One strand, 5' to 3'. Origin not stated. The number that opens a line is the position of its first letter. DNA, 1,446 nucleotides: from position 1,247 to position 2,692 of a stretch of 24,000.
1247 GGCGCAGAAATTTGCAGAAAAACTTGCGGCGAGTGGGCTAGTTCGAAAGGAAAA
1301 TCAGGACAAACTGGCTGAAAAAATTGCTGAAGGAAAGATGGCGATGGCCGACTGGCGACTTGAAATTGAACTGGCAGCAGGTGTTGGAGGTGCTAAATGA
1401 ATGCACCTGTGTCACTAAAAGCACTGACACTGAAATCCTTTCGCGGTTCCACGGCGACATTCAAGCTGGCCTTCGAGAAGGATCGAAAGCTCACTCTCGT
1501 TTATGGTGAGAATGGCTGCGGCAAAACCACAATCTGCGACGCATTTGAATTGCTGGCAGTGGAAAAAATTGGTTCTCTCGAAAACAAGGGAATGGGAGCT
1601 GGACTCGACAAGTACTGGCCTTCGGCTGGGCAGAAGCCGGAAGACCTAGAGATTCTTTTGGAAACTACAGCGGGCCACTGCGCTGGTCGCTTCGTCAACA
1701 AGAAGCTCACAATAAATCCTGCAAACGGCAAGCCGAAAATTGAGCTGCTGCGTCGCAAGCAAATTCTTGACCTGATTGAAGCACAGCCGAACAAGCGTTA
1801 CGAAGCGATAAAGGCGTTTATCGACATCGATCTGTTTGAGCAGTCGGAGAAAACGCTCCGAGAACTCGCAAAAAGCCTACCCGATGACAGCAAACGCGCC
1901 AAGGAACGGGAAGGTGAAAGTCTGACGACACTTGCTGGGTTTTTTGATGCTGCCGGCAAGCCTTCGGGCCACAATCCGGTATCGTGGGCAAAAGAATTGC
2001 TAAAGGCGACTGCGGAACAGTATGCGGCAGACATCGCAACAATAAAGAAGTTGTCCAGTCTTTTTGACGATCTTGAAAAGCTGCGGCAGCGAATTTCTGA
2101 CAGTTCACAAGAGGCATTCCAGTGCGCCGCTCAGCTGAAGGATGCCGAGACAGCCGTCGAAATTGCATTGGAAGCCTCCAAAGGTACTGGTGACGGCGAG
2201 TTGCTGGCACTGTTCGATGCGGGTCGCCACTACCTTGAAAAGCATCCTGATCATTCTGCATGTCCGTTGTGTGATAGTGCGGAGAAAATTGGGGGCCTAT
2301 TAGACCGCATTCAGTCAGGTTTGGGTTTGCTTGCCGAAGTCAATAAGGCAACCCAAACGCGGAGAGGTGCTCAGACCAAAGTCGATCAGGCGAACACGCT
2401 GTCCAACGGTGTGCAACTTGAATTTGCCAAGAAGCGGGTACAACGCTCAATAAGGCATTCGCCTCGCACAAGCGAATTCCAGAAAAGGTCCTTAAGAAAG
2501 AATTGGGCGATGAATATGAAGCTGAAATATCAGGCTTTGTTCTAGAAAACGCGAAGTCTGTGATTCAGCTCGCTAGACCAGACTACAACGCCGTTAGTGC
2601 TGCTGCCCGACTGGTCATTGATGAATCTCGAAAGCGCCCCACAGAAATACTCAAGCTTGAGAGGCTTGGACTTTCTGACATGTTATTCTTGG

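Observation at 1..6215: Tightly coupled SNF2-helicase / mini-ORF / zinc-hook ATPase / Mod / Res cluster: an atypical Type III-like restriction locus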

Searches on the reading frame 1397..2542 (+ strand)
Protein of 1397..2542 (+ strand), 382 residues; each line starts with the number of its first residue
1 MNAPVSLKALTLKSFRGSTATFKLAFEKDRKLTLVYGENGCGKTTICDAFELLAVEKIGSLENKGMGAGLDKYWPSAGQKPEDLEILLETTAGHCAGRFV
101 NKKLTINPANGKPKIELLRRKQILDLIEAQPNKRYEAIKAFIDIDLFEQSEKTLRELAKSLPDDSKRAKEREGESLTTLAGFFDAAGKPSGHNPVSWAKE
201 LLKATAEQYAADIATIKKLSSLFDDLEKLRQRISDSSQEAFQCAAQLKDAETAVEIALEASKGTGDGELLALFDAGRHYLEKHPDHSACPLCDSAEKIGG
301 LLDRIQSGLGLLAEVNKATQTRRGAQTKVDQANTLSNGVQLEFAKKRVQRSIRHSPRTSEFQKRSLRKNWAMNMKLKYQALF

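Call 4: search_protein_families(library=pfam, proteins=[window:1397-2542:+], max_evalue=0.01)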
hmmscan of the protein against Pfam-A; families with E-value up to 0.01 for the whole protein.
window:1397-2542:+ (382 aa): 10 families
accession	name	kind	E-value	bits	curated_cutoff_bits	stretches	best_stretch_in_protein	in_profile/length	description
PF13476.12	AAA_23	-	4.7e-09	37.6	27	1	11-234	3-184/201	AAA domain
PF13175.12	AAA_15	-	3.3e-07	30.7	32.1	1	7-186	3-92/374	AAA ATPase domain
PF13304.12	AAA_21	-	6.6e-07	30.1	27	1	32-237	1-200/304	AAA domain, putative AbiEii toxin, Type IV TA system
PF02463.25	SMC_N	-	1.4e-05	25.1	40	1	7-50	2-44/220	RecF/RecN/SMC N terminal domain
PF13514.12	AAA_27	-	0.00046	20.3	22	1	7-51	3-47/206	AAA domain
PF13555.12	AAA_29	-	0.00047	20.3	27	1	26-53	19-45/61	P-loop containing region of AAA domain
PF13401.12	AAA_22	-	0.00058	20.6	27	1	29-97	4-33/130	AAA domain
PF00005.33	ABC_tran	-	0.0011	20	25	0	31-61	12-42/137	ABC transporter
PF13166.12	AAA_13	-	0.0011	18.2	36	1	30-57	16-43/713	AAA domain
PF13191.12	AAA_16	-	0.0094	16.9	32.6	0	30-51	24-45/167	AAA ATPase domain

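Call 5: search_protein_families(library=padloc, proteins=[window:1397-2542:+], max_evalue=0.01)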
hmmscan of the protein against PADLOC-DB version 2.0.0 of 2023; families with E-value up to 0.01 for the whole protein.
window:1397-2542:+ (382 aa): 66 families (the best 25 are shown)
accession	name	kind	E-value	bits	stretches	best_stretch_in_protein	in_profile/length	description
PDLC03859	LmuB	-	2.1e-11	41.7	2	7-52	5-46/611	-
PDLC03865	LmuB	-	2.5e-11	40.5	2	12-161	8-187/1007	-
PDLC02753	PbeC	-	2e-08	31.1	1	5-58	4-57/648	PbeC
PDLC02741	PbeC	-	6.8e-08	29.5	1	7-51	3-49/644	PbeC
PDLC02979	AriA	-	1.6e-07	29.5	1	7-101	3-58/373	-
PDLC00278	PtuA1|PtuA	-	1.6e-07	29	1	6-62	2-55/436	AAA ATPase domain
PDLC04886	PDC-S06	-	1.6e-07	28.6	1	10-51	5-46/727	-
PDLC03861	LmuB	-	1.9e-07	27.5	1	3-65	206-266/1213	-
PDLC03863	LmuB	-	3.5e-07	27.3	1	147-347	211-382/610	-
PDLC02714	PbeC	-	3.6e-07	27.4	1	6-52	2-50/651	PbeC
PDLC02913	ATPase_I-A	-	5.2e-07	27.2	1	4-51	51-95/508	-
PDLC00299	PtuA1|PtuA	-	1.2e-06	25.9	1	4-51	52-96/535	AAA ATPase domain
PDLC00271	PtuA1|PtuA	-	1.4e-06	26.2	1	6-63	2-56/421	AAA ATPase domain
PDLC04135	mad3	-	1.8e-06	25.8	1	7-90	2-84/374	mads_3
PDLC02757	PbeC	-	1.9e-06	24.7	1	7-64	3-62/646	PbeC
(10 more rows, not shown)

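Call 28: find_homologous_proteins(query=window:1397-2431:+, max_evalue=0.00001)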
Query window:1397-2431:+ (345 aa): 13 proteins with E <= 0.00001 among 8000 candidates.
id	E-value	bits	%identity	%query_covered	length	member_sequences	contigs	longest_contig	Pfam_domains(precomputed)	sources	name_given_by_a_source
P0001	7.4e-222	754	100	100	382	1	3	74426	PF13175.13,PF13476.13,PF02463.26,PF13304.13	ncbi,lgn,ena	-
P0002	2.3e-95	338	49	100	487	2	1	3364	PF13175.13,PF13476.13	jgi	jgi:DNA repair exonuclease SbcCD ATPase subunit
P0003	3.1e-88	314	48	96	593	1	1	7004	PF13175.13,PF13476.13,PF02463.26,PF13166.13,PF13304.13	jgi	-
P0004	2.8e-77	278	42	100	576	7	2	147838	PF13175.13,PF13476.13,PF02463.26,PF13166.13,PF13304.13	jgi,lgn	jgi:DNA repair exonuclease SbcCD ATPase subunit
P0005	3.6e-73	265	59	57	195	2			PF13175.13,PF13476.13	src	-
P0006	6.1e-72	261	45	88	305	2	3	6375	PF13175.13,PF13476.13,PF02463.26,PF13166.13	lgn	-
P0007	5.8e-69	251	49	69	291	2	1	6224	PF13175.13,PF13476.13,PF02463.26,PF13166.13,PF13304.13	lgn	-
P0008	7.7e-67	244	56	59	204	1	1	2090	PF13175.13,PF13476.13,PF02463.26,PF13166.13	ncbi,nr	ncbi:MAG: AAA family ATPase, partial [Sinobacteraceae bacterium]|nr:AAA family ATPase [Nevskiaceae b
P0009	6.3e-64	235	43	88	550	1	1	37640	PF13175.13,PF13476.13,PF02463.26,PF13166.13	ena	-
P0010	4.0e-62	229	41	90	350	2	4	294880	PF13476.13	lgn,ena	-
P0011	1.0e-60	224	38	96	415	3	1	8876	PF13476.13,PF13555.13,PF02463.26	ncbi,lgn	-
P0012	7.9e-55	205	58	47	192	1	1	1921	PF13175.13,PF13476.13,PF02463.26,PF13166.13,PF13304.13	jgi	jgi:recombinational DNA repair ATPase RecF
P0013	2.3e-42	164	36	79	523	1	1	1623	PF13476.13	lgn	-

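Call 34: search_protein_representatives(protein=window:1397-2431:+)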
Query: 345 residues. Proteins with E-value up to 0.001 (for the whole library): 711; up to 1e-10: 412; up to 1e-30: 117. The best 150 are listed.
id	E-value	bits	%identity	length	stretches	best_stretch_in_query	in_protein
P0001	2.4e-222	753.5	100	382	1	1-345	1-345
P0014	8.0e-93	327.9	50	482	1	1-328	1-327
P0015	1.2e-80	287.8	46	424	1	7-331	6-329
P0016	4.2e-73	263.1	38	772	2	5-345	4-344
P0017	4.2e-63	230.2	37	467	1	7-342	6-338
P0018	3.0e-61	224.1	39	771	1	5-331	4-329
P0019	3.3e-61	224.0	40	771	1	5-316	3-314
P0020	6.5e-61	223.0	40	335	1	7-333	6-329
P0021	1.7e-60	221.7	39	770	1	6-334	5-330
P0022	3.1e-59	217.5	38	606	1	6-326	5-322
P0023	9.0e-57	209.4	37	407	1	6-340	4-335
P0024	1.2e-55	205.8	36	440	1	5-332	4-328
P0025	7.5e-54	199.8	39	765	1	4-319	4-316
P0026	6.4e-53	196.7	36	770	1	5-328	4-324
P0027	1.8e-52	195.3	36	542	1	6-326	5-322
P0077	2.2e-35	139.1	27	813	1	7-331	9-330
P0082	1.2e-34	136.7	26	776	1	7-330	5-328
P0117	1.4e-31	126.6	25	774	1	10-323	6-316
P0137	3.3e-30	122.1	29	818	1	9-295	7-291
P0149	1.6e-29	119.9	27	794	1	7-331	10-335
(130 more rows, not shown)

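Call 37: find_encoding_contigs(protein=P0117, flank=8000, max_places=3)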
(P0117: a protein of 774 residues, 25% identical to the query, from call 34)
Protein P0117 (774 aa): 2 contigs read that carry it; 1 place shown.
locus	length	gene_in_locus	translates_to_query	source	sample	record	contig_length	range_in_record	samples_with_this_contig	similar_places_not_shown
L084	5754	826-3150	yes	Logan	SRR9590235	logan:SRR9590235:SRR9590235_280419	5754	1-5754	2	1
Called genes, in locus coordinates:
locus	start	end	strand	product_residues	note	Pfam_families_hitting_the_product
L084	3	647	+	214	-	?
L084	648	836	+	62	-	-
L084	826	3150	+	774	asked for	PF02463:SMC_N, PF13166:AAA_13 (faint), PF13175:AAA_15, PF13476:AAA_23, PF13555:AAA_29 (weak), PF13304:AAA_21 (faint)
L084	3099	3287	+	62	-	-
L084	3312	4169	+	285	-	PF18899:DUF5655 (faint)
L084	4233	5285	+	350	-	-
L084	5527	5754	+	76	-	?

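Call 38: find_encoding_contigs(protein=P0077, flank=8000, max_places=3)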
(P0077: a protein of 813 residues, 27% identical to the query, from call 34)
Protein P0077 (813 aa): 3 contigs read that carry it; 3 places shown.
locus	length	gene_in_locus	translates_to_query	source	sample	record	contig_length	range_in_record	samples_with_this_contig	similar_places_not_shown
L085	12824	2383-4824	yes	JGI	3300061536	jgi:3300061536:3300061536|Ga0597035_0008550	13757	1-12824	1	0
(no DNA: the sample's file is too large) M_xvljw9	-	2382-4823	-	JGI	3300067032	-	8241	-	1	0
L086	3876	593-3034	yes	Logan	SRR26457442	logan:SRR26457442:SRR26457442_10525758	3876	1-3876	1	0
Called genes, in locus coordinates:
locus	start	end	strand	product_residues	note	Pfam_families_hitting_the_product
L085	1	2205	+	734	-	?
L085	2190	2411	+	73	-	-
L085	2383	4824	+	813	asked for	PF02463:SMC_N, PF13166:AAA_13 (faint), PF13175:AAA_15, PF13476:AAA_23, PF13555:AAA_29 (weak), PF13304:AAA_21 (faint)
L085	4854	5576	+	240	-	-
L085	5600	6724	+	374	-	PF13091:PLDc_2 (weak)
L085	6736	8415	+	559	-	PF01555:N6_N4_Mtase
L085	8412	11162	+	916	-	PF04851:ResIII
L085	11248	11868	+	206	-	-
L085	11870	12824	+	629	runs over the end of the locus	?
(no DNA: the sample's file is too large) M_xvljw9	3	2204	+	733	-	?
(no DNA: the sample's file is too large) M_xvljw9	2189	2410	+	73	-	-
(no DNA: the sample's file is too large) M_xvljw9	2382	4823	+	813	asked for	PF02463:SMC_N, PF13166:AAA_13 (faint), PF13175:AAA_15, PF13476:AAA_23, PF13555:AAA_29 (weak), PF13304:AAA_21 (faint)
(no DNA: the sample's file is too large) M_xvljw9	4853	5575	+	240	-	-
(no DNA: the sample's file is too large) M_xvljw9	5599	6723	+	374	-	PF13091:PLDc_2 (weak)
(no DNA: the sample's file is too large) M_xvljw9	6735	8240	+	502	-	?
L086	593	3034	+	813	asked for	PF02463:SMC_N, PF13166:AAA_13 (faint), PF13175:AAA_15, PF13476:AAA_23, PF13555:AAA_29 (weak), PF13304:AAA_21 (faint)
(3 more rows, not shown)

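Call 41: predict_structure(alignment_id=A1)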
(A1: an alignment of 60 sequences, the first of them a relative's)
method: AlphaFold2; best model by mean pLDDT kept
length: 772 residues; sequences in the alignment: 60
mean_pLDDT: 90.8   pTM: 0.70
mean pLDDT of the five models: 90.8, 90.7, 89.9, 88.5, 88.3
residues with pLDDT >= 90: 515; 70-90: 247; 50-70: 9; < 50: 1
segments of 3 or more residues with pLDDT < 50: none
pLDDT, mean of each block of 10 residues (from residue 1): 85 93 93 94 96 95 87 93 97 96 94 94 88 87 87 95 96 95 92 93 87 91 93 94 94 87 78 85 82 81 86 88 94 94 93 89 91 92 91 91 93 96 96 94 90 92 84 83 88 89 91 94 94 85 90 94 93 82 87 81 88 95 95 95 93 88 95 94 91 97 90 85 95 95 88 88 94 87
secondary structure, 60 per line:
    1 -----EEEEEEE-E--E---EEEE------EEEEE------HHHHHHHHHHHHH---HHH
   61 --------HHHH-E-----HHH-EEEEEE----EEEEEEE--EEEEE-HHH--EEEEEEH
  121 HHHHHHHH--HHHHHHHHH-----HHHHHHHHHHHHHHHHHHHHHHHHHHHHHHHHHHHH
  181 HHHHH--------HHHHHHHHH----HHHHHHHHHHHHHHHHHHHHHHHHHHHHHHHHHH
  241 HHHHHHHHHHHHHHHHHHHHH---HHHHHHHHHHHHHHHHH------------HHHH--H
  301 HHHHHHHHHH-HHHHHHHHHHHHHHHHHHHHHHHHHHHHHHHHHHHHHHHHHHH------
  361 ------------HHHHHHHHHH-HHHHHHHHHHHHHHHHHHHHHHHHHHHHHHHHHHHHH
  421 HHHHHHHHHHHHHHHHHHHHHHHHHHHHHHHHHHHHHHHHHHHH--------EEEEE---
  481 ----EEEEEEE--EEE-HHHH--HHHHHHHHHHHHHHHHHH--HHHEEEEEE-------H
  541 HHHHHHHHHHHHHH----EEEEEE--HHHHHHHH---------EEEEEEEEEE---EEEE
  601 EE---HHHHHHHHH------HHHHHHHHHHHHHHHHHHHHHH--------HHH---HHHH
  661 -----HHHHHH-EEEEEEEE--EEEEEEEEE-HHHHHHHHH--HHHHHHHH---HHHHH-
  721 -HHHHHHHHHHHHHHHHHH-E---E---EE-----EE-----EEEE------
elements in order (helices of 4 or more, strands of 3 or more residues): E6-12 E21-24 E31-35 H42-54 H69-72 E84-89 E94-100 E103-107 E114-119 H120-128 H131-139 H145-185 H194-202 H207-261 H265-281 H294-297 H300-310 H312-354 H373-382 H384-464 E473-477 E485-491 E494-496 H498-501 H504-521 E527-532 H540-554 E559-564 H567-574 E584-593 E597-602 H606-614 H621-642 H657-660 H666-671 E673-680 E683-691 H693-701 H704-711 H715-719 H722-739 E763-766

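Call 43: fold_search(model_id=the predicted structure, library=pdb)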
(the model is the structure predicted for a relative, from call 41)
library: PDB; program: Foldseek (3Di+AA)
matches with E <= 10: 1277; with E <= 0.001: 168
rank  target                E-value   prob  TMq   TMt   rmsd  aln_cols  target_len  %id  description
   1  7zr1_D                1.7e-12  1.00  0.28  0.28  69.4       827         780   12  Chaetomium thermophilum Mre11-Rad50-Nbs1 complex bound to ATPyS (composite structure) (released 2023-01-11)
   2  7zr1_C                8.4e-12  1.00  0.31  0.31  66.6       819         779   12  Chaetomium thermophilum Mre11-Rad50-Nbs1 complex bound to ATPyS (composite structure) (released 2023-01-11)
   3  5xei                  2.3e-10  1.00  0.34  0.48  19.5       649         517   14  Crystal structure of the Smc head domain with a coiled coil and joint derived from Pyrococcus yayanosii (released 2017-06-07)
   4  9hqu_A                1.0e-09  1.00  0.30  0.36  21.1       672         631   13  Salmonella enterica Lamassu LmuACB in nuclease sequestration state (released 2025-10-01)
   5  7w1m_B                1.1e-09  1.00  0.35  0.47  14.8       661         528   13  Cryo-EM structure of human cohesin-CTCF-DNA complex (released 2023-05-31)
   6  9hqx_B                1.5e-09  1.00  0.33  0.38  20.9       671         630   13  Salmonella enterica Lamassu LmuACB bound to DNA duplex (released 2025-10-01)
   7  9q9h_B                3.6e-09  1.00  0.32  0.48  17.5       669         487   13  Cryo-EM structure of human Mre11-Rad50 complex bound to DNA (released 2025-10-01)
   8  6wg3_B                4.0e-09  1.00  0.34  0.37  19.3       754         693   12  Cryo-EM structure of human Cohesin-NIPBL-DNA complex (released 2020-05-20)
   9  7qen_A                5.5e-09  1.00  0.33  0.51  14.1       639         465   12  S.c. Condensin core in DNA- and ATP-bound state (released 2022-06-15)
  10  9qxx_A                6.0e-09  1.00  0.27  0.28  30.3       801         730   13  JetABC DNA loaded state dimer (released 2025-10-01)
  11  9q9i_B                6.5e-09  1.00  0.29  0.44  16.6       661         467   12  Cryo-EM structure of human Mre11-Rad50-Nbs1 complex bound to DNA (released 2025-10-01)
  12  9hqu_B                6.5e-09  1.00  0.30  0.36  24.4       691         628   12  Salmonella enterica Lamassu LmuACB in nuclease sequestration state (released 2025-10-01)
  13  8dk2_D                6.5e-09  1.00  0.25  0.26  31.6       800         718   12  CryoEM structure of Pseudomonas aeruginosa PA14 JetABC in an unclamped state trapped in ATP dependent dimeric form (released 2022-10-05)
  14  6wge_B                6.8e-09  1.00  0.31  0.45  16.9       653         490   13  Cryo-EM structure of human Cohesin-NIPBL-DNA complex without STAG1 (released 2020-05-20)
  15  9q9i_A                7.8e-09  1.00  0.31  0.49  16.8       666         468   11  Cryo-EM structure of human Mre11-Rad50-Nbs1 complex bound to DNA (released 2025-10-01)
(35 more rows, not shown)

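Call 75: find_encoding_contigs(protein=P0137, flank=9000, max_places=2)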
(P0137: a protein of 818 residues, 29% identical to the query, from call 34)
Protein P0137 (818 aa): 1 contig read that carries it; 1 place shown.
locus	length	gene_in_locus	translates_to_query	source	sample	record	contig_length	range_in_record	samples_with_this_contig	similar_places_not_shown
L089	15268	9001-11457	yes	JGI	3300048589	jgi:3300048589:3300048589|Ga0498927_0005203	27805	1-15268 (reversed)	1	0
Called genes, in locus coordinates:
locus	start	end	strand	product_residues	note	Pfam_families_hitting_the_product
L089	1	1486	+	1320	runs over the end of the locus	PF03432:Relaxase (faint), PF11843:DUF3363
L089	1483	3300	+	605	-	PF02534:T4SS-DNA_transf, PF10412:TrwB_AAD_bind, PF12696:TraG-D_C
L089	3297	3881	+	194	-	-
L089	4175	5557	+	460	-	PF00072:Response_reg, PF00158:Sigma54_activat, PF14532:Sigma54_activ_2, PF01078:Mg_chelatase (faint), PF07724:AAA_2, PF00004:AAA, PF07728:AAA_5, PF25601:AAA_lid_14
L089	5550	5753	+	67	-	-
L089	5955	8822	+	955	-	PF00176:SNF2-rel_dom, PF00270:DEAD, PF04851:ResIII, PF00271:Helicase_C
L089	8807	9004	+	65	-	-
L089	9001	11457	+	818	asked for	PF02463:SMC_N (faint), PF13476:AAA_23 (faint), PF13304:AAA_21 (faint)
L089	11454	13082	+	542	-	PF01555:N6_N4_Mtase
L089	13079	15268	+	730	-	?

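Call 76: find_encoding_contigs(protein=P0149, flank=9000, max_places=2)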
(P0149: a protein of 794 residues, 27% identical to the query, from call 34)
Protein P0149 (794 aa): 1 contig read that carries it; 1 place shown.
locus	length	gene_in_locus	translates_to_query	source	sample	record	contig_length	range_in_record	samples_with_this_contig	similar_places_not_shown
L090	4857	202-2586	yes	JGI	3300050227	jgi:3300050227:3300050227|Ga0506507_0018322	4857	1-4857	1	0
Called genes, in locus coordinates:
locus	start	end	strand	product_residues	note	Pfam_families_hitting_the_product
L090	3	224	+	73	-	?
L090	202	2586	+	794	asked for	PF02463:SMC_N (faint), PF13476:AAA_23, PF13304:AAA_21 (faint)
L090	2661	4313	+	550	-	PF01555:N6_N4_Mtase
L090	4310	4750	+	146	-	PF04851:ResIII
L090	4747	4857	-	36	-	?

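Call 77: find_encoding_contigs(protein=P0082, flank=9000, max_places=2)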
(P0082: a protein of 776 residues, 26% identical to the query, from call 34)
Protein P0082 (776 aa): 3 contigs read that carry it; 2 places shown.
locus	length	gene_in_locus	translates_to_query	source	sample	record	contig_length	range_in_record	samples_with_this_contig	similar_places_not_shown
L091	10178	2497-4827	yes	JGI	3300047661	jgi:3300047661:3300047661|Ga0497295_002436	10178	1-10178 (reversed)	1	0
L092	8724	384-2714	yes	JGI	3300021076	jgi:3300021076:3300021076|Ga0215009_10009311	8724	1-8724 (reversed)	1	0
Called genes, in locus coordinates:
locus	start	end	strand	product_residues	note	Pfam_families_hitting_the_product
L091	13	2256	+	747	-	PF00271:Helicase_C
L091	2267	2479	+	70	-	-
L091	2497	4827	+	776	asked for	PF02463:SMC_N, PF13476:AAA_23, PF13555:AAA_29 (weak), PF13304:AAA_21 (faint)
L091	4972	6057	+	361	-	PF01555:N6_N4_Mtase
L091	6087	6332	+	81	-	-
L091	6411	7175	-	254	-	PF02219:MTHFR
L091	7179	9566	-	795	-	PF08267:Meth_synt_1, PF01717:Meth_synt_2, PF08267:Meth_synt_1 (weak)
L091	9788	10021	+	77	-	-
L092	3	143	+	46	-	?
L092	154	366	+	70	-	-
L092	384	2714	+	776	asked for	PF02463:SMC_N, PF13476:AAA_23, PF13555:AAA_29 (weak), PF13304:AAA_21 (faint)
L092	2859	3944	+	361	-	PF01555:N6_N4_Mtase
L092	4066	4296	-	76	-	-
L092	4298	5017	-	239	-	PF02219:MTHFR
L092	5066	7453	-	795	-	PF08267:Meth_synt_1, PF01717:Meth_synt_2, PF08267:Meth_synt_1 (weak)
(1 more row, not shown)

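Call 82: search_protein_families(library=padloc, proteins=[L087:5672-7144:+, L087:7144-7662:+], max_evalue=0.001)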
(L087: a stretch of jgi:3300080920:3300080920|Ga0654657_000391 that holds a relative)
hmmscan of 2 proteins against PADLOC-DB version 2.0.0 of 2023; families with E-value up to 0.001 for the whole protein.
L087:5672-7144:+ (491 aa): 1 family
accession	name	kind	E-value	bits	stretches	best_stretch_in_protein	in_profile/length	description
PDLC02374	dGTPase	-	2.6e-06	25.1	1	39-120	52-119/395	-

L087:7144-7662:+ (173 aa): 2 families
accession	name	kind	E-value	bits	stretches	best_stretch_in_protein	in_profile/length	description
PDLC02990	DarG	-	1.8e-11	42.1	1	7-160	166-323/329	-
PDLC04505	PDC-M19A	-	0.00038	18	1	4-79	3-78/294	-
